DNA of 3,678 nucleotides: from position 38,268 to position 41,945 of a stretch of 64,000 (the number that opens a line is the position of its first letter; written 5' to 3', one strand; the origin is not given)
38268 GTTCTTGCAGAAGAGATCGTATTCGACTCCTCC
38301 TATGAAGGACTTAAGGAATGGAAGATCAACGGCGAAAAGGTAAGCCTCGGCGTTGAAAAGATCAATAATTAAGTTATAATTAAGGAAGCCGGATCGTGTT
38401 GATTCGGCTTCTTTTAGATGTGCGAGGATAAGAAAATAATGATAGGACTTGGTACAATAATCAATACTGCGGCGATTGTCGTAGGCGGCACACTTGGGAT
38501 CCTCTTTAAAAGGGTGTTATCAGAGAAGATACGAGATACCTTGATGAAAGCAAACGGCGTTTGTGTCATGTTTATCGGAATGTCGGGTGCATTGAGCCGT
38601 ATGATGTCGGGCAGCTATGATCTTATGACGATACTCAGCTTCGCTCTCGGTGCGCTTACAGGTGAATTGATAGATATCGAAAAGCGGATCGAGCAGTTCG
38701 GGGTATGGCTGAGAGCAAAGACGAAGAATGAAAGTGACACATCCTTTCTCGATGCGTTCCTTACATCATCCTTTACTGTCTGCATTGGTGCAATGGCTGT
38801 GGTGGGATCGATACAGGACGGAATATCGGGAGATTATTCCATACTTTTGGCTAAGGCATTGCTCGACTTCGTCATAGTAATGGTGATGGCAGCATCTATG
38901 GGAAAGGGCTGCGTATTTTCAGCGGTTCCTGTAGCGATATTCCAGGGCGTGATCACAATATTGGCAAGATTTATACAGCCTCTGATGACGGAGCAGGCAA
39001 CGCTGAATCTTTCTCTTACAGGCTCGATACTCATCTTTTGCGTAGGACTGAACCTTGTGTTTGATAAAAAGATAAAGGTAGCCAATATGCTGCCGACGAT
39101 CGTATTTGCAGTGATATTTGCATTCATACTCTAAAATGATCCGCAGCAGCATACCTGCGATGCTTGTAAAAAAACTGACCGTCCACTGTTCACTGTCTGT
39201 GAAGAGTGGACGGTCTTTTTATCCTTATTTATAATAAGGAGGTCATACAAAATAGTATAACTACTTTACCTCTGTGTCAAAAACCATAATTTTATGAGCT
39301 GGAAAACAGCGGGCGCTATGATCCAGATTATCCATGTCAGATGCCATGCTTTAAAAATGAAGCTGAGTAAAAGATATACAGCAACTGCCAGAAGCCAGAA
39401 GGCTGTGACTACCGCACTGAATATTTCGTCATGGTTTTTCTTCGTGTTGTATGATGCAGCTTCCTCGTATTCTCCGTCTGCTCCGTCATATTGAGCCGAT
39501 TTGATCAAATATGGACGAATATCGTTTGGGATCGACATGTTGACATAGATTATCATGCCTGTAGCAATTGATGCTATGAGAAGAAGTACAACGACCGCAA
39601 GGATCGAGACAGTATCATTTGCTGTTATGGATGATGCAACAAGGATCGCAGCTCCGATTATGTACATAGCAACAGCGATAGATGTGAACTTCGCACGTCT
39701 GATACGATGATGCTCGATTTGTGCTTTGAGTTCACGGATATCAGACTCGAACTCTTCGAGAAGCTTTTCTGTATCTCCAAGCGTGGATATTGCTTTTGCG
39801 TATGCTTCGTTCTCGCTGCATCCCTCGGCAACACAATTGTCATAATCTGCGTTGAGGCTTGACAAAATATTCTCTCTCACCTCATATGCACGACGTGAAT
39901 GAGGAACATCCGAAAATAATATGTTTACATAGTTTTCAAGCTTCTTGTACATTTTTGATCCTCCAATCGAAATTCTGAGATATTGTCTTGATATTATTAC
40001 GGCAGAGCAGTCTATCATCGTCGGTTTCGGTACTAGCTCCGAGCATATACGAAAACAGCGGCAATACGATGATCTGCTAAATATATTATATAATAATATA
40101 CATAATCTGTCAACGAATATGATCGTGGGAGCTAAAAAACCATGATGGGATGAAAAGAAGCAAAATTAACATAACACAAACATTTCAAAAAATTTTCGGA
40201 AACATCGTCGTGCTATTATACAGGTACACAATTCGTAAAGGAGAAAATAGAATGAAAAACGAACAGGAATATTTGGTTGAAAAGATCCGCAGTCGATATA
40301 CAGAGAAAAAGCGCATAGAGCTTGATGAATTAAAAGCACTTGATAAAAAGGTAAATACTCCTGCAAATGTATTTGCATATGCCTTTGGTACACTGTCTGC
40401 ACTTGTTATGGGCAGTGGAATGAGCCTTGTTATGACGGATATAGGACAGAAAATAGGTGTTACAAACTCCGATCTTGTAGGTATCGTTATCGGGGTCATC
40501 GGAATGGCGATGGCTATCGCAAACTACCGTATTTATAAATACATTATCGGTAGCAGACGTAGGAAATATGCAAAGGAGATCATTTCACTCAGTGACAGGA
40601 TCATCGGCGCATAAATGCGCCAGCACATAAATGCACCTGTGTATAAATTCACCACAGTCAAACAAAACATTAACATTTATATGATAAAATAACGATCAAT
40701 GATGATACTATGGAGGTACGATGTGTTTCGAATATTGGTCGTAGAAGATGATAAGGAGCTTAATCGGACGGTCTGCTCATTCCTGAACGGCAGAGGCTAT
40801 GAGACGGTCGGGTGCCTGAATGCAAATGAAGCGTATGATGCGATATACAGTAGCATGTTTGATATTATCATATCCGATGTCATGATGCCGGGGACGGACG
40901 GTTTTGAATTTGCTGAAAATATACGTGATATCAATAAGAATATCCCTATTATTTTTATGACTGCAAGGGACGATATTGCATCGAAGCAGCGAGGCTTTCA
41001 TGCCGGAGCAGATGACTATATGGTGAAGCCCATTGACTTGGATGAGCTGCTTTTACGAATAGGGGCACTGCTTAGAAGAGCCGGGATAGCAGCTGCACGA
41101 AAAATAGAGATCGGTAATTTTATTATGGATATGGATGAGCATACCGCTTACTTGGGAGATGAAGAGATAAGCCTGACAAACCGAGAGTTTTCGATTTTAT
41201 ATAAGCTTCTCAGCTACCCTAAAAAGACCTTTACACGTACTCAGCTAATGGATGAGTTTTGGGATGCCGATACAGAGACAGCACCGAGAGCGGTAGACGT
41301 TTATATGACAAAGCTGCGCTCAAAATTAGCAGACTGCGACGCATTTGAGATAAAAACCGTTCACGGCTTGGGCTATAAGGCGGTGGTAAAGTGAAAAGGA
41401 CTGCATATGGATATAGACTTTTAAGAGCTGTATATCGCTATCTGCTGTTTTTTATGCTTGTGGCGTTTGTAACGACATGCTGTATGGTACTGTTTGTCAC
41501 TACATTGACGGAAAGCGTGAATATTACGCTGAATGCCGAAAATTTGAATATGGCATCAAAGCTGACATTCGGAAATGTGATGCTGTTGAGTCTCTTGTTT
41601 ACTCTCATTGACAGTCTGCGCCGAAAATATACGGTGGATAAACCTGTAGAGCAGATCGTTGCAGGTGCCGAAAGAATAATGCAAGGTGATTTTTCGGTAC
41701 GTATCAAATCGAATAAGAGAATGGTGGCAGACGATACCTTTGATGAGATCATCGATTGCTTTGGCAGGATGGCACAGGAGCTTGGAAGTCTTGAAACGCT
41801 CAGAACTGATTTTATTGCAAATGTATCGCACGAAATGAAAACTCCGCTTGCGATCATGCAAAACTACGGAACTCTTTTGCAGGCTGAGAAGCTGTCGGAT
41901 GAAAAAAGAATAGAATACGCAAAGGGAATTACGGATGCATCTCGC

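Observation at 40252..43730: Two-component system with an intramembrane-sensing kinase, a co-translated polytopic membrane protein, and bracketing paralogous 2-TM mini-proteins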

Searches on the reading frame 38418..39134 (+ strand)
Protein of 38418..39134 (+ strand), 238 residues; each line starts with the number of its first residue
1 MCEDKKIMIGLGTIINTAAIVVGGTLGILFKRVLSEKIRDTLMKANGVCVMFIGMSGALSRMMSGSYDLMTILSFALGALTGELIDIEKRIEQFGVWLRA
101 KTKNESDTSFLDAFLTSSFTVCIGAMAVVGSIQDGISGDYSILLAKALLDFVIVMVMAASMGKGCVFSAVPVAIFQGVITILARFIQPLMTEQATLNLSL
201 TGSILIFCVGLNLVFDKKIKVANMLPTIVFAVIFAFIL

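Call 3: search_protein_families(library=pfam, proteins=[window:38418-39134:+], max_evalue=0.1)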
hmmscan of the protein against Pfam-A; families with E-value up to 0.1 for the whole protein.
window:38418-39134:+ (238 aa): 1 family
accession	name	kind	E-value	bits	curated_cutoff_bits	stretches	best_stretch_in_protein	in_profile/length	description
PF04474.17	DUF554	-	8.5e-74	248.2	25.1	1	11-235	1-219/220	Protein of unknown function (DUF554)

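Call 4: search_protein_families(library=ncbifam, proteins=[window:38418-39134:+], max_evalue=0.1)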
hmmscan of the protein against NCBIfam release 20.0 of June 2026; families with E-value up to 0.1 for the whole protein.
window:38418-39134:+ (238 aa): 0 families

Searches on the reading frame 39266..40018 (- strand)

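Call 3: search_protein_families(library=pfam, proteins=[window:39266-40018:-], max_evalue=0.1)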
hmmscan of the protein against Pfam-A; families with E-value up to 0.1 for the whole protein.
window:39266-40018:- (250 aa): 4 families
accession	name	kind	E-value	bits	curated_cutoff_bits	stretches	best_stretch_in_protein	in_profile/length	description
PF20990.2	DUF2207_C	-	9.5e-05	22.7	33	1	9-157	39-184/247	Predicted membrane protein (DUF2207) C-terminal domain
PF12650.12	DUF3784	-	0.02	15.5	28.1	1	114-160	46-91/94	Domain of unknown function (DUF3784)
PF00122.25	E1-E2_ATPase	-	0.037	14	28.1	0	80-163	87-171/181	E1-E2 ATPase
PF11239.13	DUF3040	-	0.042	14.5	24.7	0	97-148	25-81/84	Protein of unknown function (DUF3040)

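Call 4: search_protein_families(library=ncbifam, proteins=[window:39266-40018:-], max_evalue=0.1)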
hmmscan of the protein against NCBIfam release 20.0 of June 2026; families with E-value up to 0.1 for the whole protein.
window:39266-40018:- (250 aa): 4 families
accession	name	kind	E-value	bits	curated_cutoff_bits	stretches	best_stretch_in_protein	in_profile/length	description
NF038403.1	perm_prefix_1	domain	8.1e-07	28.8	30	1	35-90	2-58/59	permease prefix domain 1-containing protein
NF047451.1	WxxxWxxW_dom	subfamily_domain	1.1e-05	25.3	40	1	210-234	5-32/37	WxxxWxxW domain-containing protein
NF004703.2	PRK06041.1-1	equivalog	0.0053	15.1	570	1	44-169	98-214/525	archaellar assembly protein ArlJ/FlaJ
NF058603.1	SCO2097_fam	equivalog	0.066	13.6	110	0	85-152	9-82/129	SCO2097 family morphological protein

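Call 83: search_protein_families(library=padloc, proteins=[window:39266-40018:-], max_evalue=0.01)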
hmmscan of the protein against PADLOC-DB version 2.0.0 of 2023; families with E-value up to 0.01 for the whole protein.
window:39266-40018:- (250 aa): 0 families

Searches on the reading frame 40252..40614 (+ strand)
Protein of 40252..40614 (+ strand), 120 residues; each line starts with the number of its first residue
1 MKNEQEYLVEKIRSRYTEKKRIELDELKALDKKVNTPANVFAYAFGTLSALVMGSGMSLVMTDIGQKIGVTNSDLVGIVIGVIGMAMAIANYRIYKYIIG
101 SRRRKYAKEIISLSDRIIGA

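Call 3: search_protein_families(library=pfam, proteins=[window:40252-40614:+], max_evalue=0.1)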
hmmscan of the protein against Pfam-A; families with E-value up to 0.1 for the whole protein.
window:40252-40614:+ (120 aa): 0 families

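Call 4: search_protein_families(library=ncbifam, proteins=[window:40252-40614:+], max_evalue=0.1)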
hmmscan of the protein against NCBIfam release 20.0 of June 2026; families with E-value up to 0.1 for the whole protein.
window:40252-40614:+ (120 aa): 0 families

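Call 47: list_cluster_members(proteins=[window:40252-40614:+, P0001, P0121, P0087, P0060, P0136, P0143, P0217, L002:3601-3825:+, L006:3466-3693:+])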
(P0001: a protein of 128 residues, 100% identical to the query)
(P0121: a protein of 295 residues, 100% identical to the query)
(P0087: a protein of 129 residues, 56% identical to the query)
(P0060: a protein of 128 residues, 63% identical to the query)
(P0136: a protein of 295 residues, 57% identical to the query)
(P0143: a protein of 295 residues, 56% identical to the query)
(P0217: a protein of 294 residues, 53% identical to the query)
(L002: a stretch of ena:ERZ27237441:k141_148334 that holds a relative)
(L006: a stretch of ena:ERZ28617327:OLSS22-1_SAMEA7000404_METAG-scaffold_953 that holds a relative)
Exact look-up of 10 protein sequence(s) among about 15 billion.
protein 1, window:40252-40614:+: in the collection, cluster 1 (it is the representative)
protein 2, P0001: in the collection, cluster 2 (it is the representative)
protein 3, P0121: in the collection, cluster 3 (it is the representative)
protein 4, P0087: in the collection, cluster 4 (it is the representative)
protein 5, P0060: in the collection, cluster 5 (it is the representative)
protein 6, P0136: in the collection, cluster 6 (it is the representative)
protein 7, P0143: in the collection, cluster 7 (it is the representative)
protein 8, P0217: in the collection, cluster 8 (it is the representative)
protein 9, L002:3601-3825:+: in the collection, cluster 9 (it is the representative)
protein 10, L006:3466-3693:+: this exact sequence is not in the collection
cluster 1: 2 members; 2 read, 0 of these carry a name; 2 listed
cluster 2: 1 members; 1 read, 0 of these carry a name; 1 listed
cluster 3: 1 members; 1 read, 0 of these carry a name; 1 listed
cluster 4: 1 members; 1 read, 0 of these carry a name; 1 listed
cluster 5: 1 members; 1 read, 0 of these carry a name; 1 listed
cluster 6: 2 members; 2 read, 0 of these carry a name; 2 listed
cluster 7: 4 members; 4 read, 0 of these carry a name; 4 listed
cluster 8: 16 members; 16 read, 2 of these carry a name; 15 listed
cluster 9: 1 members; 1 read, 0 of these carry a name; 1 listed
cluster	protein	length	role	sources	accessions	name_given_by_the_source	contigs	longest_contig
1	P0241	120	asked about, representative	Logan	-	-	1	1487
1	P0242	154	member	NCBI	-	-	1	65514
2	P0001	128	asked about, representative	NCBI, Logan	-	-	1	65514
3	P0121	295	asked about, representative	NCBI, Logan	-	-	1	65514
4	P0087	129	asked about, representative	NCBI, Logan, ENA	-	-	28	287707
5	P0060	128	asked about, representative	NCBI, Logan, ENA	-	-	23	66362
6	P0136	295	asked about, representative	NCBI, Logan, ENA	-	-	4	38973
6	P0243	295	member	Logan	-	-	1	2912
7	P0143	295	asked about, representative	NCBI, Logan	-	-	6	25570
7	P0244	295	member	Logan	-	-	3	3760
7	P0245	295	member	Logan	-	-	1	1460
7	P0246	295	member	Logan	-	-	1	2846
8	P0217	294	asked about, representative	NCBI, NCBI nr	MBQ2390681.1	MAG: hypothetical protein II306_02835 [Clostridia bacterium] | hypothetical protein [Clostridia bacterium]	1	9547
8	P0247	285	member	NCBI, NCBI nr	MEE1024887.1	MAG: hypothetical protein U0L48_07485, partial [Acutalibacteraceae bacterium] | hypothetical protein [Acutalibacteraceae bacterium]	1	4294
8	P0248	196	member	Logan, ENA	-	-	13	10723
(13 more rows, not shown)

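Call 83: search_protein_families(library=padloc, proteins=[window:40252-40614:+], max_evalue=0.01)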
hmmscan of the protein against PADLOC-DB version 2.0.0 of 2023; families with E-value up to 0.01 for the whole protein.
window:40252-40614:+ (120 aa): 0 families

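Call 84: search_protein_families(library=phrogs, proteins=[window:40252-40614:+], max_evalue=0.01)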
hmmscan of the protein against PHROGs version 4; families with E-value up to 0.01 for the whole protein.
window:40252-40614:+ (120 aa): 1 family
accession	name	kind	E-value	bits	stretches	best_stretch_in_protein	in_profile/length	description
phrog_1544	-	unknown function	0.0033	18.1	1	14-109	96-190/200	-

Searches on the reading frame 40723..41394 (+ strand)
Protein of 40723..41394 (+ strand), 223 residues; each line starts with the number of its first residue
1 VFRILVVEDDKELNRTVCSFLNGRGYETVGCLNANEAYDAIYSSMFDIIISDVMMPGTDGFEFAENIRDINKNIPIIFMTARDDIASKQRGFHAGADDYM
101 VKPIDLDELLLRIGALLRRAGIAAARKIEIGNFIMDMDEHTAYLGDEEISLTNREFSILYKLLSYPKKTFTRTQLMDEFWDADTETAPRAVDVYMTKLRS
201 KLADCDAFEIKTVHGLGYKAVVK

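Call 3: search_protein_families(library=pfam, proteins=[window:40723-41394:+], max_evalue=0.1)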
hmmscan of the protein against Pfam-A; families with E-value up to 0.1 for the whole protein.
window:40723-41394:+ (223 aa): 3 families
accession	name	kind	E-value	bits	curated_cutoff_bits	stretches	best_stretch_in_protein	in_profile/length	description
PF00072.30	Response_reg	-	1.2e-26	93.4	30.2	1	4-113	1-110/111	Response regulator receiver domain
PF00486.34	Trans_reg_C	-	4.9e-21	75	26.2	1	147-219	2-76/77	Transcriptional regulatory protein, C terminal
PF03709.21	OKR_DC_1_N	-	0.089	13.5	29.3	0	17-85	9-75/111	Orn/Lys/Arg decarboxylase, N-terminal domain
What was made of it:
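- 40723..41394 (+): OmpR/PhoB-family response regulator, 223 aa, GTG start. Pfam Response_reg and Trans_reg_C (call 3).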

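Call 4: search_protein_families(library=ncbifam, proteins=[window:40723-41394:+], max_evalue=0.1)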
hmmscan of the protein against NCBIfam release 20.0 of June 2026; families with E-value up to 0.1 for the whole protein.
window:40723-41394:+ (223 aa): 107 families (the best 25 are shown)
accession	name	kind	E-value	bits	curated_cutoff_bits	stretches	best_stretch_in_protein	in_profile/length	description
NF051850.1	RespRegRprY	equivalog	9.5e-52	175.7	370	1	2-222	5-228/234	response regulator transcription factor RprY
NF040689.1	MtrAB_MtrA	equivalog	1.5e-50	171.6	300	1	4-220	1-218/219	MtrAB system response regulator MtrA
NF053854.1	RespRegPhoBBctds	equivalog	3.7e-50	170.4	270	1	4-219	1-223/225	two-component system response regulator PhoB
TIGR02154.1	PhoB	equivalog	5.9e-50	169.7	296.2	1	3-219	4-224/226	phosphate regulon transcriptional regulator PhoB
TIGR01387.1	cztR_silR_copR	subfamily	1.6e-46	158.7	279.2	1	4-218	1-216/218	heavy metal response regulator transcription factor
NF041734.1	resp_reg_RppA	equivalog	3e-46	157.6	250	1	3-219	2-226/229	two-component system response regulator RppA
NF008296.0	PRK11083.1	equivalog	1.5e-45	155.4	273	1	3-219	5-224/228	two-component system response regulator CreB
NF007928.2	PRK10643.1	equivalog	8e-44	149.8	330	1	3-219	2-215/216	two-component system response regulator PmrA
NF045944.1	ResRegRpaBCyano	equivalog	5.2e-43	147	330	1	5-219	1-226/229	response regulator transcription factor RpaB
NF000402.1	vanR-B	exception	2.7e-42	144.7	480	1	2-219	3-215/219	vancomycin resistance response regulator transcription factor VanR-B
NF007005.1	PRK09468.1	equivalog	3.8e-41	141.1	331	1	3-221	5-232/237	osmolarity response regulator transcription factor OmpR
NF033120.0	vanR_FM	exception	7.9e-41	140.2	460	1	3-219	5-228/231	vancomycin resistance response regulator transcription factor, VanR-F/VanR-M family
NF012023.0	PRK15479.1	equivalog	9e-40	136.6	337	1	3-219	2-216/224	transcriptional regulator TctD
NF041733.1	resp_reg_CseB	equivalog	9.4e-40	136.4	350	1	3-220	2-226/228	two-component system response regulator CseB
NF033117.2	vanR_ACDEGLN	exception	3e-38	131.7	350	1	4-219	1-224/226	VanR-ABDEGLN family response regulator transcription factor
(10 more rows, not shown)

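Call 89: search_solved_structures(query=window:40726-41394:+, max_evalue=1e-25)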
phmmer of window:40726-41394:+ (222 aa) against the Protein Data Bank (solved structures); distinct sequences matched with E-value up to 1e-25: 14.
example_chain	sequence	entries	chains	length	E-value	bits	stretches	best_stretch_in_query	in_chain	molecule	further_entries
1kgs_A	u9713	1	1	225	7.7e-37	130.6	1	2-219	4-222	DNA BINDING RESPONSE REGULATOR D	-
2gwr_A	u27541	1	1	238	1.5e-33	119.8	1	2-219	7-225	DNA-binding response regulator mtrA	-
8jo2_H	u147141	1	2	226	6.9e-33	117.7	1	2-218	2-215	DNA-binding transcriptional regulator BasR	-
4s04_A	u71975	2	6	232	7.6e-33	117.5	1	2-218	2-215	DNA-binding transcriptional regulator BasR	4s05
2oqr_A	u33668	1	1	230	8.2e-32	114.2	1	3-218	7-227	Sensory transduction protein regX3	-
1ys6_A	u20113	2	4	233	8.2e-30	107.6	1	2-217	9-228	Transcriptional regulatory protein prrA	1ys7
3q9s_A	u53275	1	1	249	6.3e-29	104.7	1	2-214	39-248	DNA-binding response regulator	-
9ji3_J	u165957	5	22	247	7.3e-29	104.5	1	2-217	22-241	DNA-binding response regulator | Possible two component system response transcriptional positive regulator PhoP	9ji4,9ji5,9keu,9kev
3r0j_A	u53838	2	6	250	7.6e-29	104.5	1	2-217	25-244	POSSIBLE TWO COMPONENT SYSTEM RESPONSE TRANSCRIPTIONAL POSITIVE REGULATOR PHOP | Response regulator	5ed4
8uvx_B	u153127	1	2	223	7.8e-28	101.1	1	2-218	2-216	DNA-binding response regulator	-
8uuz_A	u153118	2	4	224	1.1e-27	100.7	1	2-218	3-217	DNA-binding response regulator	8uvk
4b09_A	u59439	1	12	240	1.2e-26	97.2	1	2-218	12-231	TRANSCRIPTIONAL REGULATORY PROTEIN BAER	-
7lz9_A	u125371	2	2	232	1.4e-26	97.1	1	2-218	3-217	Putative two-component system response regulator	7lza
9dvt_R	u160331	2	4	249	3.8e-26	95.6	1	2-217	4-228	DNA-binding dual master transcriptional regulator RpaA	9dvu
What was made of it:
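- On OmpR/PhoB response regulators: The closest solved relatives are DrrD, MtrA and BasR (call 89).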

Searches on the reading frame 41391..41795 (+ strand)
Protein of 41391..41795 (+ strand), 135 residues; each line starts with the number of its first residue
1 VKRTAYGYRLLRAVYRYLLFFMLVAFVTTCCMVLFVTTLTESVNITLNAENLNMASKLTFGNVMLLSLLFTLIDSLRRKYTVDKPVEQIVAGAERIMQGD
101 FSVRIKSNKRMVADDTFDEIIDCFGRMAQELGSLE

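Call 65: find_related_loci(query=A5, collection=metagenome_contigs, flank=5000)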
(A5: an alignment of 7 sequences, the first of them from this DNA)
Query A5 (135 aa) in metagenome_contigs; peptide patterns used: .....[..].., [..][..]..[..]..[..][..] (x = any residue, [..] = any of these).
539 stretches matched a pattern; 4 encode a relative of the query (tblastn E <= 1e-3); 4 distinct loci.
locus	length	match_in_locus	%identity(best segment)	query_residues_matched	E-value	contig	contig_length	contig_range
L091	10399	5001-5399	54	2-135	3e-47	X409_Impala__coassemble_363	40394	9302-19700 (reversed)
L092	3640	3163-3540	58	9-135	9e-40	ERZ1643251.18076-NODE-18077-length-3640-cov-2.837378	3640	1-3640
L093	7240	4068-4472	44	1-135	6e-36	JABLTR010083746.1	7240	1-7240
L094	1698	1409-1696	44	1-96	3e-24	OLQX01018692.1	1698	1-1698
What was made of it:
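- Tried and rejected: The second gave only 4 loci (call 65).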
